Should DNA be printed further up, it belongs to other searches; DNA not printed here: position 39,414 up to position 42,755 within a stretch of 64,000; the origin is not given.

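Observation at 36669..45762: Type III-like R-M pair (Mod-like + Res-like) preceded by an SNF2 ATPase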

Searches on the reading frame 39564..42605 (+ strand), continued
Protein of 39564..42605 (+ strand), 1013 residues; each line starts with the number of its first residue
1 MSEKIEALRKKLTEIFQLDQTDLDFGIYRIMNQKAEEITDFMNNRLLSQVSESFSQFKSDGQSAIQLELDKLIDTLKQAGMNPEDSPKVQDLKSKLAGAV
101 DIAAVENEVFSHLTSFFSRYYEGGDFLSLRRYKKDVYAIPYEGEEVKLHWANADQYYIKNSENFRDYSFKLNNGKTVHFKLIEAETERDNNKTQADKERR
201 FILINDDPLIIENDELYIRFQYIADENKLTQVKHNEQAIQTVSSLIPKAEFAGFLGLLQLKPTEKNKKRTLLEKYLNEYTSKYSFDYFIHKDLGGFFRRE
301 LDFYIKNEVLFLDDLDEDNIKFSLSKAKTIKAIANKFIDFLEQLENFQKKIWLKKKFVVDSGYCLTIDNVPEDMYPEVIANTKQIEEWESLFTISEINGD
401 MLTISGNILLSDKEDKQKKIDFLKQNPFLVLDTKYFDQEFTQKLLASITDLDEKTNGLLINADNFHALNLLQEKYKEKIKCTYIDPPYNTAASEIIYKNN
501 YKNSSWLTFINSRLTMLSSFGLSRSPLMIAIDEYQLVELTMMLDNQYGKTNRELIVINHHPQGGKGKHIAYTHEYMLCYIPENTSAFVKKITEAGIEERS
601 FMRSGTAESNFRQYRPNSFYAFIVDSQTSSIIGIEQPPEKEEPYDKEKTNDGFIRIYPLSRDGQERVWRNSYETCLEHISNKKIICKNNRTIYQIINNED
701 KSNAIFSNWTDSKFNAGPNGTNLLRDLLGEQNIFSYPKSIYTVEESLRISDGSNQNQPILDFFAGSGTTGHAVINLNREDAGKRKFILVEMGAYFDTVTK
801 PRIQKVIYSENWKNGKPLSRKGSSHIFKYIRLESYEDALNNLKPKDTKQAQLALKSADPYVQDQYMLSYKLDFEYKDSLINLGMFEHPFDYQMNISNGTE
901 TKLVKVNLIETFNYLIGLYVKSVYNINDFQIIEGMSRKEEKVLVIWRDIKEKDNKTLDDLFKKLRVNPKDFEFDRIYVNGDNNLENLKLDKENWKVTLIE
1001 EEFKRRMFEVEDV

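Call 12: find_related_loci(query=A1, collection=genome_contigs, flank=10000)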
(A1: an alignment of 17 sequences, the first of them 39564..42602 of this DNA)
Query A1 (1013 aa) in genome_contigs; peptide patterns used: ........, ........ (x = any residue, [..] = any of these).
600 stretches matched a pattern (row limit reached: there are more); 586 encode a relative of the query (tblastn E <= 1e-3); the best 80 are kept; 80 distinct loci.
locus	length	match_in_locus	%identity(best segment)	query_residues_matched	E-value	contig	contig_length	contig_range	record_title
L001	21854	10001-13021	51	1-1013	0e+0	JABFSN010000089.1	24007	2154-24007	MAG: Phycisphaerales bacterium isolate WB-IL-13 seq_947, whole genome shotgun sequence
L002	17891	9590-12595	53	1-1013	0e+0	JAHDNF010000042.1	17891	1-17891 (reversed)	Bacterium isolate R3-B46 k141_39008, whole genome shotgun sequence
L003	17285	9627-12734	49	1-1013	0e+0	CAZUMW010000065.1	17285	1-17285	MAG TPA_asm: uncultured Thermodesulfobacteriota bacterium isolate SRP141376_co4_104 genome assembly, contig: NODE_5689_l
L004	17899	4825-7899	50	1-1013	0e+0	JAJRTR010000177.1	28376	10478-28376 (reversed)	MAG: bacterium isolate Dive96_bin1.91 k141_4428949, whole genome shotgun sequence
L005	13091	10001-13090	50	1-1013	0e+0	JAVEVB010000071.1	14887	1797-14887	MAG: Lentimicrobium sp. isolate BF4_106 NODE_12475_length_14887_cov_9.191599_Biofilm4, whole genome shotgun sequence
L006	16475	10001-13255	48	1-1013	0e+0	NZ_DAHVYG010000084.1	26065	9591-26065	MAG: Geobacter sp. isolate clean785 k141_1488115, whole genome shotgun sequence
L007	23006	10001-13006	49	1-1013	0e+0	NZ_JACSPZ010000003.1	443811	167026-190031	Solibacillus faecavium strain A46 NODE_3_length_443811_cov_41.590025, whole genome shotgun sequence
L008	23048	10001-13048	47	1-1013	0e+0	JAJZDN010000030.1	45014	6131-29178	MAG: Planctomycetota bacterium isolate JA4.bin8 NODE_755_length_45014_cov_2.958741, whole genome shotgun sequence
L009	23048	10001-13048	47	1-1013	0e+0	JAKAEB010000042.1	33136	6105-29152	MAG: Planctomycetota bacterium isolate WY1.bin118 NODE_1892_length_33136_cov_2.672695, whole genome shotgun sequence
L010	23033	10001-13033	48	8-1013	0e+0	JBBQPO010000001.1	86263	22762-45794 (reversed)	MAG: Chthonomonadales bacterium isolate Co_metawrap_1510 Cmw_1510_k141_1995253_length_86263_cov_7.9997, whole genome sho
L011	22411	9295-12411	49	12-1013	0e+0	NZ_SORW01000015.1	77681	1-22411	Jeotgalibacillus sp. R-1-5s-1 NODE_19_length_77593_cov_318.098419, whole genome shotgun sequence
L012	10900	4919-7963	49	8-1013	0e+0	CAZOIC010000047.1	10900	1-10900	MAG TPA_asm: uncultured Syntrophomonas sp. isolate binchicken_co39_462 genome assembly, contig: NODE_14281_length_10900_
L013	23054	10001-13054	49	1-999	0e+0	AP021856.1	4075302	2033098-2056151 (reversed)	Candidatus Brocadia pituitae DNA, complete genome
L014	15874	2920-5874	48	12-1013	0e+0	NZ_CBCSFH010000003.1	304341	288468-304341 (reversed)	Mesobacillus thioparans strain CIP109765T isolate CIP109765T NODE_0003, whole genome shotgun sequence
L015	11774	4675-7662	49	8-1013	0e+0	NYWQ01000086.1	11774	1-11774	MAG: Flavobacteriales bacterium isolate CPC1469 20121, whole genome shotgun sequence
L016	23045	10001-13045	48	6-1013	0e+0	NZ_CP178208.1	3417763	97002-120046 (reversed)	Pontimicrobium sp. IMCC45349 chromosome, complete genome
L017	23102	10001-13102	47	1-1013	0e+0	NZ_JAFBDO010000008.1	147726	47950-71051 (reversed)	Thalassobacillus pellis strain DSM 22784 Ga0454027_08, whole genome shotgun sequence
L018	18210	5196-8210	49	1-1013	0e+0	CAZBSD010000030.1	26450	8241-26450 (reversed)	MAG TPA_asm: uncultured Syntrophomonas sp. isolate SRP192927_co4_966 genome assembly, contig: NODE_3210_length_26450_cov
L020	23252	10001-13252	44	1-1013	0e+0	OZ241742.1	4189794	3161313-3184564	MAG: Rhodothermales bacterium isolate 6e813d85-8f61-4035-a4a2-b9e8d494f84d genome assembly, chromosome: 1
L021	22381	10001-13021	47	1-1013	0e+0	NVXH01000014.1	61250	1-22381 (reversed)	MAG: Porticoccaceae bacterium isolate NORP16 Contig_source1383C_1208, whole genome shotgun sequence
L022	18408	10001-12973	47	1-1013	0e+0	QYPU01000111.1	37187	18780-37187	MAG: Dehalococcoidia bacterium isolate PowLak16_MAG20 c_000000101909, whole genome shotgun sequence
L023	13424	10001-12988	57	1-1013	0e+0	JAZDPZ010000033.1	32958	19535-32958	MAG: bacterium isolate MEGAHIT-group-0.93 k141_10106022, whole genome shotgun sequence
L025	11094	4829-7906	46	2-1013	0e+0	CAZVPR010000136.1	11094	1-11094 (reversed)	MAG TPA_asm: uncultured Anaerolineales bacterium isolate SRP077602_co5_498 genome assembly, contig: NODE_25614_length_11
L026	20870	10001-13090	49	1-1013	0e+0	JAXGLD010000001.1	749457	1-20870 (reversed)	MAG: Syntrophomonadaceae bacterium isolate AnMBR.bin200 bin200_1, whole genome shotgun sequence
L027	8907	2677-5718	45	2-1013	0e+0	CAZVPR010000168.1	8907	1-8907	MAG TPA_asm: uncultured Anaerolineales bacterium isolate SRP077602_co5_498 genome assembly, contig: NODE_32447_length_89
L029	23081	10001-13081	45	1-1013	0e+0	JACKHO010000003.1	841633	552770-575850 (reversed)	MAG: Planctomycetaceae bacterium isolate HK-STAS-PLAN-20 HK-STAS-PLAN-20_3, whole genome shotgun sequence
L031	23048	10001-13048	46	1-1013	0e+0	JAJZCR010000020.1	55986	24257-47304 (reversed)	MAG: Planctomycetota bacterium isolate JA3.bin18 NODE_155_length_55986_cov_5.041837, whole genome shotgun sequence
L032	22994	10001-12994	45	6-1013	0e+0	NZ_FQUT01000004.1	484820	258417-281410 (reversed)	Chryseobacterium arachidis strain DSM 27619, whole genome shotgun sequence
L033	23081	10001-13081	46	1-1013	0e+0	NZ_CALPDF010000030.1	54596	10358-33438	Neobacillus muris strain DSM 110989 NODE_30_length_54596_cov_204.066032, whole genome shotgun sequence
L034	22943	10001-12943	47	1-1013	0e+0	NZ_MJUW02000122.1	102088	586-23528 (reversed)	Candidatus Brocadia sapporoensis strain 40 NODE_76_length_102088_cov_350.804, whole genome shotgun sequence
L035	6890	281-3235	46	1-1013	0e+0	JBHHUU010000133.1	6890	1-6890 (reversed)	MAG: Nitrospirota bacterium isolate S.5.sp1_bin.40 NODE_4309_length_6890_cov_6.458961, whole genome shotgun sequence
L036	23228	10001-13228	44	1-1013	0e+0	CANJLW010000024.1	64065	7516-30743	MAG: Acetobacteraceae bacterium isolate RH-23may17-181 genome assembly, contig: RH-23may17-C3152, whole genome shotgun s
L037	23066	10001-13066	45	1-1013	0e+0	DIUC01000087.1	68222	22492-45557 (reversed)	MAG TPA_asm: Saprospiraceae bacterium UBA6168 UBA6168_contig_19065, whole genome shotgun sequence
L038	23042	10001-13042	46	1-1013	0e+0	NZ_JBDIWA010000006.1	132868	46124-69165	MAG: Candidatus Kuenenia sp. isolate Bin_40 NODE_99_length_132868_cov_16.596764, whole genome shotgun sequence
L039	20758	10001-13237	45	1-1013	0e+0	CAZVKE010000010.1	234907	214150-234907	MAG TPA_asm: uncultured Leptospiraceae bacterium isolate SRP216815_co1_157 genome assembly, contig: NODE_57_length_23490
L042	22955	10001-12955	45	8-1013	0e+0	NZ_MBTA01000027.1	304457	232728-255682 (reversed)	Pelobium manganitolerans strain YS-25 Y5-25_scaffold6, whole genome shotgun sequence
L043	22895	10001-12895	46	12-1013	0e+0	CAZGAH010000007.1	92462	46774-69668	MAG TPA_asm: uncultured Desulfovibrionaceae bacterium isolate binchicken_co113_251 genome assembly, contig: NODE_250_len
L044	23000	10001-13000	45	8-1013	0e+0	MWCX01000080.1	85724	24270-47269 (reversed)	MAG: Bacteroidetes bacterium ADurb.Bin174 BWY08_contig000080, whole genome shotgun sequence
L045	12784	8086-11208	45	6-1013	0e+0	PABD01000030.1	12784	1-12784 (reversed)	MAG: Planctomyces sp. isolate NAT128 MHASMcontig_861360, whole genome shotgun sequence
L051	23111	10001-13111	45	1-1013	0e+0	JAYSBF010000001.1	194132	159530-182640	MAG: Magnetospirillum sp. isolate XM6_XAHMGE1bin.13 NODE_44_length_194132_cov_2.851762, whole genome shotgun sequence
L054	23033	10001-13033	44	1-1013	0e+0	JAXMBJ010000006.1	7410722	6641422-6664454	MAG: Pirellulales bacterium isolate STL-PLA33 C1.16.fa-6, whole genome shotgun sequence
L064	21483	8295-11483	44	1-1013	0e+0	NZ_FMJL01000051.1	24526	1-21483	Clostridium sp. N3C, whole genome shotgun sequence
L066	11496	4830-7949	44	1-1008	0e+0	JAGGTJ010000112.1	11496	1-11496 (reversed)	MAG: Deltaproteobacteria bacterium isolate AUK045 PB_MANV_045_c_000000000314, whole genome shotgun sequence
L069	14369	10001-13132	44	6-1013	0e+0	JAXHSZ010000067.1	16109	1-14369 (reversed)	MAG: Thermodesulfobacteriota bacterium isolate MAG11_tar_biofilm MAG11_67, whole genome shotgun sequence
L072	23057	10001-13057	43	1-1013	0e+0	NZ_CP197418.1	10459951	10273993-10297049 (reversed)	Novipirellula sp. SH528 chromosome, complete genome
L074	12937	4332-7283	44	5-1013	0e+0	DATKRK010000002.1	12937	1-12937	MAG TPA_asm: Pirellulales bacterium isolate SMAG_U14026 k141_753, whole genome shotgun sequence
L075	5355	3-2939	45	36-1013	0e+0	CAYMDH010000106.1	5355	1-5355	MAG TPA_asm: uncultured Flavobacteriaceae bacterium isolate SRP065251_co1_54 genome assembly, contig: NODE_12044_length_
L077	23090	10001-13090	43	2-985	0e+0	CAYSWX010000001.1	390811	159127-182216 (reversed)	MAG TPA_asm: uncultured Methanosarcinales archaeon isolate binchicken_co152_168 genome assembly, contig: NODE_13_length_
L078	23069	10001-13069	44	1-1013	0e+0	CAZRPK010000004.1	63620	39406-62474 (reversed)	MAG TPA_asm: uncultured Kangiella sp. isolate binchicken_co67_61 genome assembly, contig: NODE_341_length_63620_cov_64.6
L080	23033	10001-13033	42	1-1013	0e+0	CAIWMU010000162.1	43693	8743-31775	MAG: uncultured Verrucomicrobia subdivision 3 bacterium isolate Loclat_bin-04207 genome assembly, contig: bin-04207:162/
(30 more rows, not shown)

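Call 18: search_dna_similar(query=window:39564-42602:+, collection=plasmids, mode=protein, max_rows=25, max_evalue=1e-30)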
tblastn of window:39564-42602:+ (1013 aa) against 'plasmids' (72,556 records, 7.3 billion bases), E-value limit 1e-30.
Records with a match: 36; places in all: 36; records where one place covers at least 80% of the query: 25.
Best place of each record, by identity: <60% 36.
By first word of the organism name: Klebsiella 11; Staphylococcus 3; Priestia 2; Athalassotoga 2; Aeromonas 1; Conchiformibius 1; Hymenobacter 1; Escherichia 1; Raoultella 1; Citrobacter 1; and 12 more.
By predicted mobility (MOB-suite, as given by PLSDB): non-mobilizable 17; conjugative 12; mobilizable 7.
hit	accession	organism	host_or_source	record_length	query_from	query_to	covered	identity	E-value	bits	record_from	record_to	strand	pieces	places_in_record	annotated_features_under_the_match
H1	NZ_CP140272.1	Priestia megaterium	Single cell,ginseng rhizosphere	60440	2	1011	100%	42.4%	0e+0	737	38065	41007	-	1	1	DNA methyltransferase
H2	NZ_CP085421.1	Priestia megaterium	single cell,soil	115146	2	1011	100%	42.1%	0e+0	736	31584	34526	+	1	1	DNA methyltransferase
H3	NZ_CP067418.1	Aeromonas media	cell culture,water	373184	4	1013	100%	40.7%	0e+0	714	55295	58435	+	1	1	DNA methyltransferase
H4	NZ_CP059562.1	Conchiformibius steedae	dog,whole organism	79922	1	1012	100%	39.2%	0e+0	663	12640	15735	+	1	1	site-specific DNA-methyltransferase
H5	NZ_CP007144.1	Hymenobacter swuensis DY53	-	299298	12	1008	98%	39.6%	0e+0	685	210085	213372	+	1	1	DNA methyltransferase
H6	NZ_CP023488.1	Klebsiella pneumoniae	Homo sapiens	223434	4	1013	100%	38.4%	0e+0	645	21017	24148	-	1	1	DNA methyltransferase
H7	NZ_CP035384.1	Klebsiella pneumoniae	cell culture,blood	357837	4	1013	100%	38.4%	0e+0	645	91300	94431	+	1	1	DNA methyltransferase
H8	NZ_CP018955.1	Escherichia coli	Homo sapiens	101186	4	1013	100%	38.4%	0e+0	645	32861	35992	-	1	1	DNA methyltransferase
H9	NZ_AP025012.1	Raoultella ornithinolytica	-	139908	4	1013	100%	38.4%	0e+0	645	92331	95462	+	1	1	DNA methyltransferase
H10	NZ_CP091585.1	Klebsiella pneumoniae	Homo sapiens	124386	4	1013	100%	38.4%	0e+0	645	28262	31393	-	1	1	DNA methyltransferase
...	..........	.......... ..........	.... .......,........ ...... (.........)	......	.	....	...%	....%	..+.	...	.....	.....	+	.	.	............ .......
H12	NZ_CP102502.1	Citrobacter youngae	Homo sapiens,Blood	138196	4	1013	100%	38.4%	0e+0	645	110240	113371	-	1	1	DNA methyltransferase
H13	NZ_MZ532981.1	Klebsiella oxytoca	-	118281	4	1013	100%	38.4%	0e+0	645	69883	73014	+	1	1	DNA methyltransferase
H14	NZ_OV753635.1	Klebsiella quasipneumoniae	-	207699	4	1013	100%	38.4%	0e+0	645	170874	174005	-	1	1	DNA methyltransferase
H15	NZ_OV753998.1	Klebsiella quasipneumoniae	-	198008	4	1013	100%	38.4%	0e+0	645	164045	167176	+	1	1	DNA methyltransferase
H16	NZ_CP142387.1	Klebsiella pneumoniae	Homo sapiens,whole organism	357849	4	1013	100%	38.4%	0e+0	645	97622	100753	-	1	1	DNA methyltransferase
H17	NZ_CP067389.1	Klebsiella grimontii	Homo sapiens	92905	4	1013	100%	38.4%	0e+0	644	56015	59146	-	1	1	DNA methyltransferase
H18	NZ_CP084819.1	Klebsiella quasipneumoniae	Homo sapiens,Whole organism,blood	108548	4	1013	100%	38.3%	0e+0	642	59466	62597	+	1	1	none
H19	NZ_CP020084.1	Blastomonas fulva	Cell culture,microcystis culture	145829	4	1013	100%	37.1%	0e+0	617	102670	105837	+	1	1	site-specific DNA-methyltransferase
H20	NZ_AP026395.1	Klebsiella quasipneumoniae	-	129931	4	1013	84%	39.7%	7e-129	581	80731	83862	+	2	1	DNA methyltransferase (x2) | hypothetical protein (x2)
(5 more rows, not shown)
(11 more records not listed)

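Call 20: get_annotated_region(hit=H8, flank=9000)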
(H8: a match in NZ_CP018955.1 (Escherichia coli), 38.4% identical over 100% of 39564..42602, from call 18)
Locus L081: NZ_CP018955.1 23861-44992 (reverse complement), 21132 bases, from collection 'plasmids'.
description: Escherichia coli strain Ecol_316 plasmid pEC316_2, complete sequence
organism: Escherichia coli (NCBI taxid 562)
taxonomy: Bacteria; Pseudomonadota; Gammaproteobacteria; Enterobacterales; Enterobacteriaceae; Escherichia; Escherichia coli
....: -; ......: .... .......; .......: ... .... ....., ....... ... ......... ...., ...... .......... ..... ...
typing (MOB-suite, as given by PLSDB): conjugative; replicon IncFIB,IncFII; relaxase MOBF,MOBF; mating-pair formation MPF_F
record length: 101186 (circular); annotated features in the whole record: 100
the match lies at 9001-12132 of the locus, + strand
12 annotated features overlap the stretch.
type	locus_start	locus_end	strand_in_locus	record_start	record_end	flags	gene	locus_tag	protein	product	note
CDS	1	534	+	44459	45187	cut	-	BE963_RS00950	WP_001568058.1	plasmid SOS inhibition protein A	-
CDS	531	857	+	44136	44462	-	-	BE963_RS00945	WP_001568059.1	hypothetical protein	-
CDS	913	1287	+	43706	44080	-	-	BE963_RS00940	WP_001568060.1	hypothetical protein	-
CDS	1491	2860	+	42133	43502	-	-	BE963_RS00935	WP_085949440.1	IS3-like element ISKpn8 family transposase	GO:0006313 - DNA transposition [Evidence IEA]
CDS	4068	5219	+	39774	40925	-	-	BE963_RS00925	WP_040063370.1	IS30 family transposase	-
CDS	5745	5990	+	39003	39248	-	-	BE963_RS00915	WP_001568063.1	helix-turn-helix transcriptional regulator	-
CDS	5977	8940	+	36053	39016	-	-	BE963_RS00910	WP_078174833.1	SNF2-related protein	-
CDS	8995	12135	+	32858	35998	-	-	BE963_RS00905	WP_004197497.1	DNA methyltransferase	-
CDS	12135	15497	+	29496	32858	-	-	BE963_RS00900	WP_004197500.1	DEAD/DEAH box helicase family protein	-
CDS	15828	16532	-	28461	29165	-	-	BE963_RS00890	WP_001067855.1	IS6-like element IS26 family transposase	GO:0006313 - DNA transposition [Evidence IEA]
CDS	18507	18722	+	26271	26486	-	-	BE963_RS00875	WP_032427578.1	hypothetical protein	-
CDS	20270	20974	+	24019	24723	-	-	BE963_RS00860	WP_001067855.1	IS6-like element IS26 family transposase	GO:0006313 - DNA transposition [Evidence IEA]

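Call 21: get_annotated_region(hit=H1, flank=9000)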
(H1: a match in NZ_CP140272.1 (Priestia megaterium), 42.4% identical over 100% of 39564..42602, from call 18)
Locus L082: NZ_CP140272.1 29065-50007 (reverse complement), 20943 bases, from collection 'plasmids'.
description: Priestia megaterium strain CACC119 plasmid p6_CACC119, complete sequence
organism: Priestia megaterium (NCBI taxid 1404)
taxonomy: Bacteria; Bacillota; Bacilli; Bacillales; Bacillaceae; Priestia; Priestia megaterium
host: -; source: Single cell,ginseng rhizosphere; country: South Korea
typing (MOB-suite, as given by PLSDB): mobilizable; replicon rep_cluster_385; relaxase MOBP
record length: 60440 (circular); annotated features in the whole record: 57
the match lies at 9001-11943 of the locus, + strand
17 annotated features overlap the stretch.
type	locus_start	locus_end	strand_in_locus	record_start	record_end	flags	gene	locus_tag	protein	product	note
CDS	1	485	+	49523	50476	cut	-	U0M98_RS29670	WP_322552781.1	DUF3991 and TOPRIM domain-containing protein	GO:0006260 - DNA replication [Evidence IEA]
CDS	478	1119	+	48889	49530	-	-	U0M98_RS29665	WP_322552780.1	restriction endonuclease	GO:0009307 - DNA restriction-modification system [Evidence IEA]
CDS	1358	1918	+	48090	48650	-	-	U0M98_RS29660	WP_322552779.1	L,D-transpeptidase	-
CDS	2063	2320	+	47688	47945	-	-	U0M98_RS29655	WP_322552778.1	hypothetical protein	-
CDS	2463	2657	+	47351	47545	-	-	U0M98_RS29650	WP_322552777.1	hypothetical protein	-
CDS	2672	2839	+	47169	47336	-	-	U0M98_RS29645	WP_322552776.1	hypothetical protein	-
CDS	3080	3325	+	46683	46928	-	-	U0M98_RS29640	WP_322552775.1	DNA-binding protein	-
CDS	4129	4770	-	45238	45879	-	-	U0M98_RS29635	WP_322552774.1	hypothetical protein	-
CDS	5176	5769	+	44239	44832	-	-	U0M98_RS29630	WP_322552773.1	hypothetical protein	-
CDS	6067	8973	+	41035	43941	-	-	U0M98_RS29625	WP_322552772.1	ATP-dependent DNA helicase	-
CDS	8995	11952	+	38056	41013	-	-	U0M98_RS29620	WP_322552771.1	DNA methyltransferase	GO:0006306 - DNA methylation [Evidence IEA]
CDS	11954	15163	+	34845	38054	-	-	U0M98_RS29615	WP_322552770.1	DEAD/DEAH box helicase family protein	-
CDS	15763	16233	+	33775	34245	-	-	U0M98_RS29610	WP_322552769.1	hypothetical protein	-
CDS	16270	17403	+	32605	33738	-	-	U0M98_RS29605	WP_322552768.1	BRCT domain-containing protein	-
CDS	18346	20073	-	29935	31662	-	-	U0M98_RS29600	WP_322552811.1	zinc-ribbon domain-containing protein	-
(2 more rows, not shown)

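Call 26: search_solved_structures(query=A1, max_evalue=0.01)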
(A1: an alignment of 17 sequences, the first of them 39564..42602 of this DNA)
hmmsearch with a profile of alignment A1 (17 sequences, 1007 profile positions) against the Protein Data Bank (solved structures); distinct sequences matched with E-value up to 0.01: 6.
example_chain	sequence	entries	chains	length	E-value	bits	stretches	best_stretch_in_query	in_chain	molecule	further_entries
6k0w_B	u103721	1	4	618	1.2e-45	159.2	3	660-786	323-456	Adenine specific DNA methyltransferase (Mod)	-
7dsu_A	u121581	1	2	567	1e-39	139.6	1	440-841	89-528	Mbo45V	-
4zcf_A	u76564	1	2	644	5.1e-36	127.3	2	491-785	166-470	Restriction endonuclease EcoP15I, modification subunit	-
5hfj_A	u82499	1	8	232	0.00031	22.1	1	726-772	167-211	Adenine specific DNA methyltransferase (DpnA)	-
5hek_A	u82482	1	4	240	0.00035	21.9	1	726-779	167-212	Adenine specific DNA methyltransferase (DpnA)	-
1g60_A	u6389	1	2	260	0.0084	17.4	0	730-771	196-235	Adenine-specific Methyltransferase MboIIA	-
